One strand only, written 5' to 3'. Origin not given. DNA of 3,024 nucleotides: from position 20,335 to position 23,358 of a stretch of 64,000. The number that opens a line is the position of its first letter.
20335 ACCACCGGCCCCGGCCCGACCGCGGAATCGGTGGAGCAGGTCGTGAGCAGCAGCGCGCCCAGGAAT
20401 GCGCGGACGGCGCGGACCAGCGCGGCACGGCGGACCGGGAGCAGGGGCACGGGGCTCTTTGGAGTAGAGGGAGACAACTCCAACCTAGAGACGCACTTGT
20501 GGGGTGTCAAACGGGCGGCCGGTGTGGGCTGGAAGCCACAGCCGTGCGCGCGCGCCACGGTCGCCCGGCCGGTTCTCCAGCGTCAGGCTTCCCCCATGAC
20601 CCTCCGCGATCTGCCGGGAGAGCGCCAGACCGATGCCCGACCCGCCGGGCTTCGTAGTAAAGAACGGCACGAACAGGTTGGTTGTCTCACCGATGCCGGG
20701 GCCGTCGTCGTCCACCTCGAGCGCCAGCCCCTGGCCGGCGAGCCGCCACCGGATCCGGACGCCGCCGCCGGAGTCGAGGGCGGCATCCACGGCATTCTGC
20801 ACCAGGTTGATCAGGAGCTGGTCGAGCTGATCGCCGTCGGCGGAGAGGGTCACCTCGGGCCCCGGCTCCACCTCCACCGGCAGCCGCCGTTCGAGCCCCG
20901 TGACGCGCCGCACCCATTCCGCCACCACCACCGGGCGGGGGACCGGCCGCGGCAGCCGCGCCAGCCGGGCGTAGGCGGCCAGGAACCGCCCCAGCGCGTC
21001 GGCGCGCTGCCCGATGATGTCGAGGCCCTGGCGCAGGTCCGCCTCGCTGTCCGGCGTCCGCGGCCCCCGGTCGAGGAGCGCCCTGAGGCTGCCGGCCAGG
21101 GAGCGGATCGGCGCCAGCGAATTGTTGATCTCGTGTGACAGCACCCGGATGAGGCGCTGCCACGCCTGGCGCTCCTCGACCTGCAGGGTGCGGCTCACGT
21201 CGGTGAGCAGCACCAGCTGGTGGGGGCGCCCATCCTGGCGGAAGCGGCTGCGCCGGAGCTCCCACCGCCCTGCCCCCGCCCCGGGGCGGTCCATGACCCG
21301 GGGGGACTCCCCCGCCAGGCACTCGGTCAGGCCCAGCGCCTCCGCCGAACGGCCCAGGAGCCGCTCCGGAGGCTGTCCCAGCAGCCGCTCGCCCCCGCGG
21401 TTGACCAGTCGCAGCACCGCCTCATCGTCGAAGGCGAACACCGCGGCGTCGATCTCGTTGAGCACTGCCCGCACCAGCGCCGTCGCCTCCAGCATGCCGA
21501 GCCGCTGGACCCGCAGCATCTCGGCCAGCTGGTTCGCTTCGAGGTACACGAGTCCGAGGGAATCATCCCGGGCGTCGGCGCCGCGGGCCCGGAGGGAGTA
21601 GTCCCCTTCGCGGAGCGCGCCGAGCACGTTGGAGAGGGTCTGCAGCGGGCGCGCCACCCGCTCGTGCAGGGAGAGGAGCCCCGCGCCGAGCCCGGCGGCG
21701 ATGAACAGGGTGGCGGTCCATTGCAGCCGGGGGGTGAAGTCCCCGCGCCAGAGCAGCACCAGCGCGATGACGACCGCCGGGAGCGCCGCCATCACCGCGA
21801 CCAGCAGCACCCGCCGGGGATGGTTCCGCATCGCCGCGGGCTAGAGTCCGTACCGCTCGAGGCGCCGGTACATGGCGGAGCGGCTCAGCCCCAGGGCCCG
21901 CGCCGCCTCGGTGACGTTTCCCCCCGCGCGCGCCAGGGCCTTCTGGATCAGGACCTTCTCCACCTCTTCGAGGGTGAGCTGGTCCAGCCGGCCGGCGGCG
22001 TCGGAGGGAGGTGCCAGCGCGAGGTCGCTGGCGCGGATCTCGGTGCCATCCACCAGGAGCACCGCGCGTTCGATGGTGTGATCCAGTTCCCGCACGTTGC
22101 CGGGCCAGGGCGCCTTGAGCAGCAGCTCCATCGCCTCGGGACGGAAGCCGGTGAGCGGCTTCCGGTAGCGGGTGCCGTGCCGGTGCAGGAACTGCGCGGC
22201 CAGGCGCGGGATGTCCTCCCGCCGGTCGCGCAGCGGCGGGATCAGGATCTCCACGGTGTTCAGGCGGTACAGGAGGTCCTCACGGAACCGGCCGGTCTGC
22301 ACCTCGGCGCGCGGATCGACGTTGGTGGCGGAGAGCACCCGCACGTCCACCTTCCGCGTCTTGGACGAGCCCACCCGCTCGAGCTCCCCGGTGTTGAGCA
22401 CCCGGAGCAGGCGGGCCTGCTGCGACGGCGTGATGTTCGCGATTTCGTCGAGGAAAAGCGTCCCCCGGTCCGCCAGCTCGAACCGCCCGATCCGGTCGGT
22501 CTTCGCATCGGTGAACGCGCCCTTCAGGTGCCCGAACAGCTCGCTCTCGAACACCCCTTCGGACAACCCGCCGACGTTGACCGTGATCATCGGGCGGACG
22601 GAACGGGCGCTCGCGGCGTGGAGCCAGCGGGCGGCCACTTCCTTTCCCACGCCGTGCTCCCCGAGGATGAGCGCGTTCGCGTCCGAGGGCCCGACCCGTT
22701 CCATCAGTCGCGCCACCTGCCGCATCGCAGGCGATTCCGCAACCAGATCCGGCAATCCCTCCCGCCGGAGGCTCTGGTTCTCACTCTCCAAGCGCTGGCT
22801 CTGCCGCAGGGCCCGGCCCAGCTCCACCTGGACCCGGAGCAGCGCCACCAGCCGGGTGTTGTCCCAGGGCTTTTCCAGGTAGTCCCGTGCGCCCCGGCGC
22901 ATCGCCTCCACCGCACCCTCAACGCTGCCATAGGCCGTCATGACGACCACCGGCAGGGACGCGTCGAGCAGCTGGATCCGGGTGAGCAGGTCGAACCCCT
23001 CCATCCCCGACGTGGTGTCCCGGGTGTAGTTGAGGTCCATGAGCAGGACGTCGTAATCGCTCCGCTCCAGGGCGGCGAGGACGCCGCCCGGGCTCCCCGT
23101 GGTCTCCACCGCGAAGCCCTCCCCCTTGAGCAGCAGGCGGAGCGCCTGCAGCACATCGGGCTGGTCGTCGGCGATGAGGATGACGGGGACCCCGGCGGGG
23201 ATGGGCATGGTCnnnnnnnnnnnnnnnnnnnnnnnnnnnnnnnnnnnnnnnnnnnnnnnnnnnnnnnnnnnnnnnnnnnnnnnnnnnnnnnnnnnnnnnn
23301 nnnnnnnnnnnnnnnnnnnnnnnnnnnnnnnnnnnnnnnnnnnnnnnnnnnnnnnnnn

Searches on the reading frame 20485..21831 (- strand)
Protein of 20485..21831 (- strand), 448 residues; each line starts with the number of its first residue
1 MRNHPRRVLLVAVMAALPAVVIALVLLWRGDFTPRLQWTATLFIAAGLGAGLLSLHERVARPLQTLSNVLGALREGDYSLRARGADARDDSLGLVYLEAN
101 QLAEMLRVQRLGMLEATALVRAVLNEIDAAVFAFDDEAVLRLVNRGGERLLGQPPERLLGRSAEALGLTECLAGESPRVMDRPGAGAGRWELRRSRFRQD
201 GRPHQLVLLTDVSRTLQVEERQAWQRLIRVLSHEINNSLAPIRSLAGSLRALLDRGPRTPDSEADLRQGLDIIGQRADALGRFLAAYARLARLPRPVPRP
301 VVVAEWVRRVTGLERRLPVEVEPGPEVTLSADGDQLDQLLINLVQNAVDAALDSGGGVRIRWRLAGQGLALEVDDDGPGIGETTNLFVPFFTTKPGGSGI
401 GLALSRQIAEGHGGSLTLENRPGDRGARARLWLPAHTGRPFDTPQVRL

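Call 3: search_protein_families(library=pfam, proteins=[window:20485-21831:-], max_evalue=0.01)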
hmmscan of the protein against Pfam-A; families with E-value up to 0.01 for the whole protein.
window:20485-21831:- (448 aa): 6 families
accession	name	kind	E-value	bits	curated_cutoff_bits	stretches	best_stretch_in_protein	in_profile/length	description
PF02518.31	HATPase_c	-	6.9e-21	75.2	26.4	1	332-435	2-109/111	Histidine kinase-, DNA gyrase B-, and HSP90-like ATPase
PF08448.16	PAS_4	-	9.1e-05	23.1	23.1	1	124-166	1-43/110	PAS fold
PF00989.32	PAS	-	0.00017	22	22.6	1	119-209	2-92/113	PAS fold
PF00512.31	HisKA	-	0.00025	21.5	26.9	1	224-284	2-54/66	His Kinase A (phospho-acceptor) domain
PF13581.12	HATPase_c_2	-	0.00073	20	27.4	1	344-410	40-110/127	Histidine kinase-like ATPase domain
PF13188.13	PAS_8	-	0.0013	19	21.8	1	119-161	2-45/65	PAS domain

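Call 22: find_homologous_proteins(query=window:20485-21831:-, max_evalue=1e-10)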
Query window:20485-21831:- (448 aa): 8000 proteins with E <= 1e-10 among 8000 candidates; the best 120 are listed.
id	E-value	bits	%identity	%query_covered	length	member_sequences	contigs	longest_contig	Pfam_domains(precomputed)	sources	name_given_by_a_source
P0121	8.5e-275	930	96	100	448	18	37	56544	PF02518.32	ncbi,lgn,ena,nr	ncbi:MAG: PAS domain S-box protein [Gemmatimonadetes bacterium]|nr:PAS domain S-box protein [Gemmati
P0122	4.3e-260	881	92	100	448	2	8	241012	PF02518.32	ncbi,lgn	-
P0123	5.3e-213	726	78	100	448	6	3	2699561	PF02518.32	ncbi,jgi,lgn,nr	ncbi:MAG: PAS domain-containing sensor histidine kinase [Gemmatimonadetes bacterium]|nr:PAS domain-c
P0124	1.2e-209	715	77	100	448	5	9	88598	PF02518.32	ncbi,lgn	-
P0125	1.2e-207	708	77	97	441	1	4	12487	PF02518.32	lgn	-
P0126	1.3e-207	708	76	100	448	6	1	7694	PF02518.32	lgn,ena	-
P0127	1.8e-205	701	76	98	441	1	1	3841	PF13581.13,PF08448.17,PF02518.32,PF00989.32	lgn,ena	-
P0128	2.2e-202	691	74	98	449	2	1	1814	PF13188.14,PF08448.17,PF02518.32,PF00989.32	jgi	jgi:PAS domain S-box-containing protein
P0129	3.0e-202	690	77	97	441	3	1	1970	PF02518.32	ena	-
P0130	4.3e-201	687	75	97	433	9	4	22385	PF02518.32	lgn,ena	-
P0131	1.7e-200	685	74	97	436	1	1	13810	PF02518.32,PF00512.32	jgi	jgi:PAS domain S-box-containing protein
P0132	4.9e-200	683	74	97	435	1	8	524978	PF02518.32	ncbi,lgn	ncbi:MAG: ATP-binding protein [Gemmatimonadales bacterium]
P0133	1.1e-199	682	74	93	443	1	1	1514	PF08448.17,PF02518.32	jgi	jgi:PAS domain S-box-containing protein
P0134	2.6e-199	681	74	97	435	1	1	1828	PF02518.32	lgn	-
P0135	1.2e-198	679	74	96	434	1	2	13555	PF08448.17,PF02518.32,PF00989.32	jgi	jgi:PAS domain S-box-containing protein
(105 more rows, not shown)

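Call 24: find_related_loci(query=A1, collection=genome_contigs, flank=10000)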
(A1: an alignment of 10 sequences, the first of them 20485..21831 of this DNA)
Query A1 (448 aa) in genome_contigs; peptide patterns used: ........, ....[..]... (x = any residue, [..] = any of these).
600 stretches matched a pattern (row limit reached: there are more); 595 encode a relative of the query (tblastn E <= 1e-3); the best 80 are kept; 80 distinct loci.
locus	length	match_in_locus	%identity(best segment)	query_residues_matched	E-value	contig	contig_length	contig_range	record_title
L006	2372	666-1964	69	1-434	0e+0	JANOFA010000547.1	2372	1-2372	MAG: Gemmatimonadota bacterium isolate SOY_65_concoct_383_sub SOY_65_k141_949028, whole genome shotgun sequence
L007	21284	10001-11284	64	6-434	6e-167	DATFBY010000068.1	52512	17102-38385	MAG TPA_asm: Gemmatimonadaceae bacterium isolate SMAG_U8540 k141_472065, whole genome shotgun sequence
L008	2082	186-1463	62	4-429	2e-176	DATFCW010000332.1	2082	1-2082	MAG TPA_asm: Casimicrobiaceae bacterium isolate SMAG_U8564 k141_233844, whole genome shotgun sequence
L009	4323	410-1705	59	3-434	6e-167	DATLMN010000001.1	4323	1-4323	MAG TPA_asm: Pyrinomonadaceae bacterium isolate SMAG_U13775 k141_777, whole genome shotgun sequence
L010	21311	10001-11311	62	4-440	6e-162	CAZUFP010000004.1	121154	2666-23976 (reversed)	MAG TPA_asm: uncultured Gemmatimonadaceae bacterium isolate binchicken_co150_211 genome assembly, contig: NODE_184_lengt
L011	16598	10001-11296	61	3-434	1e-161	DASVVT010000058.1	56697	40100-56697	MAG TPA_asm: Pyrinomonadaceae bacterium isolate SMAG_U3350 k141_395672, whole genome shotgun sequence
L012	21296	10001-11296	63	3-434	2e-161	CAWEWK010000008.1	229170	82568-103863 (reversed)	MAG: uncultured Gemmatimonadales bacterium isolate MFD09212.bin.1.36 genome assembly, contig: contig_28668, whole genome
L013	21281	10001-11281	60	3-429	4e-161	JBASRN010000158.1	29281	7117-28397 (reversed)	MAG: Blastocatellia bacterium isolate MFD13521_ilm_asm_bin1 k127_368934, whole genome shotgun sequence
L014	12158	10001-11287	62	6-434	3e-160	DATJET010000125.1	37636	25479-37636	MAG TPA_asm: Gemmatimonadaceae bacterium isolate SMAG_U15440 k141_13136062, whole genome shotgun sequence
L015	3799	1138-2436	60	7-439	1e-163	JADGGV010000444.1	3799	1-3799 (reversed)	MAG: Gemmatimonadetes bacterium isolate HOG88 NODE_14922_length_3799_cov_43.452432, whole genome shotgun sequence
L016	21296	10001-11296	60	3-434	8e-158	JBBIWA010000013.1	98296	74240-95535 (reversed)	MAG: Acidobacteriota bacterium isolate ETS170220_bin_9 NODE_96_length_98296_cov_4.77311, whole genome shotgun sequence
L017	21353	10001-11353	60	3-443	9e-158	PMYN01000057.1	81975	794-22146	MAG: Gemmatimonadetes bacterium isolate fen_1231 73.20110800_E2D.66_contig_1707, whole genome shotgun sequence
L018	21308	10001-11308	58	4-439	2e-156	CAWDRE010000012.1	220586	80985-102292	MAG: uncultured Acidobacteriota bacterium isolate MFD04463.bin.1.273 genome assembly, contig: contig_87938, whole genome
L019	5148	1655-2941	61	7-435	4e-158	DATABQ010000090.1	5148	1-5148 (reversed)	MAG TPA_asm: Longimicrobiales bacterium isolate SMAG_U6702 k141_770087, whole genome shotgun sequence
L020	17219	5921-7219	59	3-434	2e-155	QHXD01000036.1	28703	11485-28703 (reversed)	MAG: Acidobacteria bacterium isolate gp5 AA63 14_1009_16_40cm_scaffold_4034_curated, whole genome shotgun sequence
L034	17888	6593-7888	58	3-434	3e-152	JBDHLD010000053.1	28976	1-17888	MAG: Gemmatimonadota bacterium isolate BHB10-38_Bin_83 BHB10-38_Bin_83_scaffold_6852, whole genome shotgun sequence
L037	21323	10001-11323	58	3-444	3e-151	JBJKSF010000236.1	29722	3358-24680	MAG: Longimicrobiales bacterium isolate Bin_76 S1Ck127_2405825_flag_0_multi_28.9499_len_29722, whole genome shotgun sequ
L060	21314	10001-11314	57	4-440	2e-147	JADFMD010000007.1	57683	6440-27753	MAG: Gemmatimonadetes bacterium isolate B56T3L14 B56T3L14_NODE196, whole genome shotgun sequence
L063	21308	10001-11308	56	4-438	7e-147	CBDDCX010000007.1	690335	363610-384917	MAG: Longimicrobiales bacterium isolate 1ca9a963-9358-4986-a9f1-8c59e70a6eca genome assembly, contig: contig_7, whole ge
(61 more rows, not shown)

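Call 27: search_protein_families(library=ncbifam, proteins=[window:20485-21831:-], max_evalue=0.00001)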
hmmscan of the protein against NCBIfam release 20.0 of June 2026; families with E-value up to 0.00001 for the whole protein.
window:20485-21831:- (448 aa): 51 families (the best 25 are shown)
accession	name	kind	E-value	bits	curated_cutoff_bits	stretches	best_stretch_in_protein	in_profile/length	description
NF008468.0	PRK11360.1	equivalog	3.3e-28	98.4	646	1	225-437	397-610/616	two-component system sensor histidine kinase AtoS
NF007688.0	PRK10364.1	equivalog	5.9e-24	84.6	479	1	222-437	238-453/460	two-component system sensor histidine kinase ZraS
NF046044.1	PnpS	equivalog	1.4e-20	73.7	400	1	204-423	152-380/390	two-component system histidine kinase PnpS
NF008293.1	PRK11073.1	equivalog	2.1e-19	70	240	1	216-424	122-338/349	nitrogen regulation protein NR(II)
TIGR02916.1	PEP_his_kin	equivalog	1.2e-18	67.1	300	1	318-434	562-679/679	XrtA/PEP-CTERM system histidine kinase PrsK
NF052574.1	HisKinEspCMyxo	equivalog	2.4e-18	65.7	1200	1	129-437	307-639/785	serine histidine kinase EspC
NF041777.1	sens_FixL_Rhizob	equivalog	7.9e-18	64.4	850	1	321-436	365-482/485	sensor protein FixL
NF046026.1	HisKinCckACaul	equivalog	2e-17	62.6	1000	1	217-437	295-534/678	cell cycle histidine kinase CckA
TIGR02966.1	phoR_proteo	equivalog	2.6e-17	62.9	334.2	1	119-423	7-324/333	phosphate regulon sensor histidine kinase PhoR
NF010411.0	PRK13837.1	equivalog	5.2e-17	61.1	647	1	324-440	549-680/828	two-component system VirA-like sensor kinase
NF012163.2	BaeS_SmeS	equivalog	1.8e-16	60.1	500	1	313-422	330-446/457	sensor histidine kinase efflux regulator BaeS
NF008312.0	PRK11100.1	equivalog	3.6e-16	59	356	1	217-436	249-475/477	two-component system sensor histidine kinase CreC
NF033092.0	HK_WalK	equivalog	8.1e-16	57.7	725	1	327-434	480-593/594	cell wall metabolism sensor histidine kinase WalK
NF011874.0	PRK15347.1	equivalog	1.2e-15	56.7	852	1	328-437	506-616/921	two component system sensor kinase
NF058527.1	HistKinChvGCaul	equivalog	1.6e-14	53.6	740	1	220-428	302-526/535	two-component sensor histidine kinase ChvG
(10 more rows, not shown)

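Call 37: search_protein_families(library=pfam, proteins=[L060:3767-5461:+, L037:4950-6530:+, L063:3740-5320:+], max_evalue=0.01)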
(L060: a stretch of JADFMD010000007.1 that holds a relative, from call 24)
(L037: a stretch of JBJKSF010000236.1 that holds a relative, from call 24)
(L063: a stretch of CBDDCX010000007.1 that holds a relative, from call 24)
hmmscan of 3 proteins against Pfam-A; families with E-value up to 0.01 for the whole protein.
L060:3767-5461:+ (564 aa): 1 family
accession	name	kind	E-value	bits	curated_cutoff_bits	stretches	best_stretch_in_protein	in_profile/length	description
PF02321.23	OEP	-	7.1e-44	150.3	22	2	313-557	3-187/187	Outer membrane efflux protein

L037:4950-6530:+ (526 aa): 1 family
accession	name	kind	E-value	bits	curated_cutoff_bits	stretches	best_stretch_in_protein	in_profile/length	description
PF02321.23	OEP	-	1.8e-44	152.2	22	2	257-506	2-187/187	Outer membrane efflux protein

L063:3740-5320:+ (526 aa): 1 family
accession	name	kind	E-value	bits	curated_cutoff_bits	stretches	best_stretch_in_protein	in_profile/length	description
PF02321.23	OEP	-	8.6e-39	133.7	22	2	277-519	5-187/187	Outer membrane efflux protein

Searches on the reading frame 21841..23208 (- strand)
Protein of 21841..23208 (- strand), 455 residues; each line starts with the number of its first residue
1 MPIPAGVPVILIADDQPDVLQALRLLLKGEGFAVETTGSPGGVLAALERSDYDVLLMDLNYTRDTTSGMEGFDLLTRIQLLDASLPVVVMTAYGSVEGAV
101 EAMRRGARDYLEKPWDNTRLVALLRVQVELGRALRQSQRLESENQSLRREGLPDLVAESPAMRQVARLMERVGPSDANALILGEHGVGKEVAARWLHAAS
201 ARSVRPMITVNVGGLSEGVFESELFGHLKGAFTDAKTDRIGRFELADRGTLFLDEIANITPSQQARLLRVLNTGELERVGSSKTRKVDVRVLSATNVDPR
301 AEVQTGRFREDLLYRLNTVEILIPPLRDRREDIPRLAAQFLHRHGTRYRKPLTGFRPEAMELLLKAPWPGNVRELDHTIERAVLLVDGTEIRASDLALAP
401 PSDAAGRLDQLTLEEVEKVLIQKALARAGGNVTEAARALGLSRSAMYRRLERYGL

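Call 3: search_protein_families(library=pfam, proteins=[window:21841-23208:-], max_evalue=0.01)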
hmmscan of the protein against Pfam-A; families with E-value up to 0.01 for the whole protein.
window:21841-23208:- (455 aa): 14 families
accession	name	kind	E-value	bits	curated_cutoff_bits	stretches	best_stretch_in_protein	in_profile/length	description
PF00158.32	Sigma54_activat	-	8.3e-61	205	20.2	1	156-321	2-167/168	Sigma-54 interaction domain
PF25601.1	AAA_lid_14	-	1.3e-23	83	27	1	327-397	1-71/87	AAA+ ATPase lid domain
PF00072.30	Response_reg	-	1.8e-23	83.3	30.2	1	10-124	1-110/111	Response regulator receiver domain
PF02954.25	HTH_8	-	2.7e-16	59.4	22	1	412-453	1-42/42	Bacterial regulatory protein, Fis family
PF14532.12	Sigma54_activ_2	-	2.3e-15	57.5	25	1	156-326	1-138/138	Sigma-54 interaction domain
PF07728.20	AAA_5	-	5e-05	23.8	22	1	179-299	2-125/139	AAA domain (dynein-related subfamily)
PF18024.7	HTH_50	-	6.6e-05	23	27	1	413-455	8-49/50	Helix-turn-helix domain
PF13384.12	HTH_23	-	9.8e-05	22.5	24.6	1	413-453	2-41/50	Homeodomain-like domain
PF13556.12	HTH_30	-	0.00043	20.5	27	1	424-452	7-35/59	PucR C-terminal helix-turn-helix domain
PF13551.12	HTH_29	-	0.0006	20.3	28.1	1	425-453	8-36/64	Winged helix-turn helix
PF13518.12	HTH_28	-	0.00072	20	25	1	426-453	9-36/52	Helix-turn-helix domain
PF07724.20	AAA_2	-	0.0012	19.4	27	1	177-289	4-114/166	AAA domain (Cdc48 subfamily)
PF09339.16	HTH_IclR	-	0.0028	17.8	22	0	424-450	11-39/52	IclR helix-turn-helix domain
PF00126.33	HTH_1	-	0.0034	17.7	26.6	0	424-452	9-36/60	Bacterial regulatory helix-turn-helix protein, lysR family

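Call 5: find_encoding_contigs(protein=window:21841-23208:-, flank=10000, max_places=6)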
Protein window:21841-23208:- (455 aa): no gene with exactly this product is on record in the collection.

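Call 27: search_protein_families(library=ncbifam, proteins=[window:21841-23208:-], max_evalue=0.00001)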
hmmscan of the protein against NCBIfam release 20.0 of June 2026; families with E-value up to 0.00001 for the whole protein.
window:21841-23208:- (455 aa): 65 families (the best 25 are shown)
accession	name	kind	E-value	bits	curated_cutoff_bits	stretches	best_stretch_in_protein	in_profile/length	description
NF007689.0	PRK10365.1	equivalog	6.9e-115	384.3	760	1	10-452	8-441/441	sigma-54-dependent response regulator transcription factor ZraR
NF008469.0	PRK11361.1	equivalog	5e-108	361.7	714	1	9-454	6-455/461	acetoacetate metabolism transcriptional regulator AtoC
TIGR01818.1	ntrC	equivalog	3.3e-107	359.1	558.6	1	10-397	1-378/463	nitrogen regulation protein NR(I)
TIGR02915.1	PEP_resp_reg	equivalog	3.6e-104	349.1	502.6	1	10-455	1-444/445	PEP-CTERM-box response regulator transcription factor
NF041946.1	LuxO_transreg_Vib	equivalog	8.9e-101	337.9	800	1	25-394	14-374/463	quorum-sensing sigma-54 dependent transcriptional regulator LuxO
NF051870.1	NAssimRespRegNtrX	equivalog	2e-95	320.4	600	1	10-454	4-451/452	nitrogen assimilation response regulator NtrX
TIGR01817.1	nifA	equivalog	6.3e-95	318.9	528.85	1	136-398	176-440/534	nif-specific transcriptional activator NifA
NF008176.1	PRK10923.1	equivalog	7.5e-91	305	620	1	9-396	5-381/469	nitrogen regulation protein NR(I)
NF003451.0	PRK05022.1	equivalog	1.5e-89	301.1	476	1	134-454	168-509/512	nitric oxide reductase transcriptional regulator NorR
NF011695.0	PRK15115.1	equivalog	3.2e-89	299.7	763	1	10-454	9-437/445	two-component system response regulator GlrR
NF049963.1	RespRegFlgRCampy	domain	2.9e-86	290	750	1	34-454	28-428/429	fla regulon two-component system response regulator FlgR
NF050807.1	TransRegFlbDCaul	equivalog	8.8e-86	288.5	750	1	154-453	119-438/454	sigma-54-dependent transcriptional regulator FlbD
NF041906.1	V4R_TF_MobR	exception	4.9e-82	276.2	999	1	152-452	231-543/544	phenol degradation transcriptional regulator MobR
NF041552.1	TF_PrdR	equivalog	3.8e-81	273.2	795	1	126-454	240-577/577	sigma-54 dependent transcriptional regulator PrdR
NF038308.1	RNA_repair_RtcR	equivalog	7.1e-80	269.3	650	1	94-396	121-432/530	RNA repair transcriptional activator RtcR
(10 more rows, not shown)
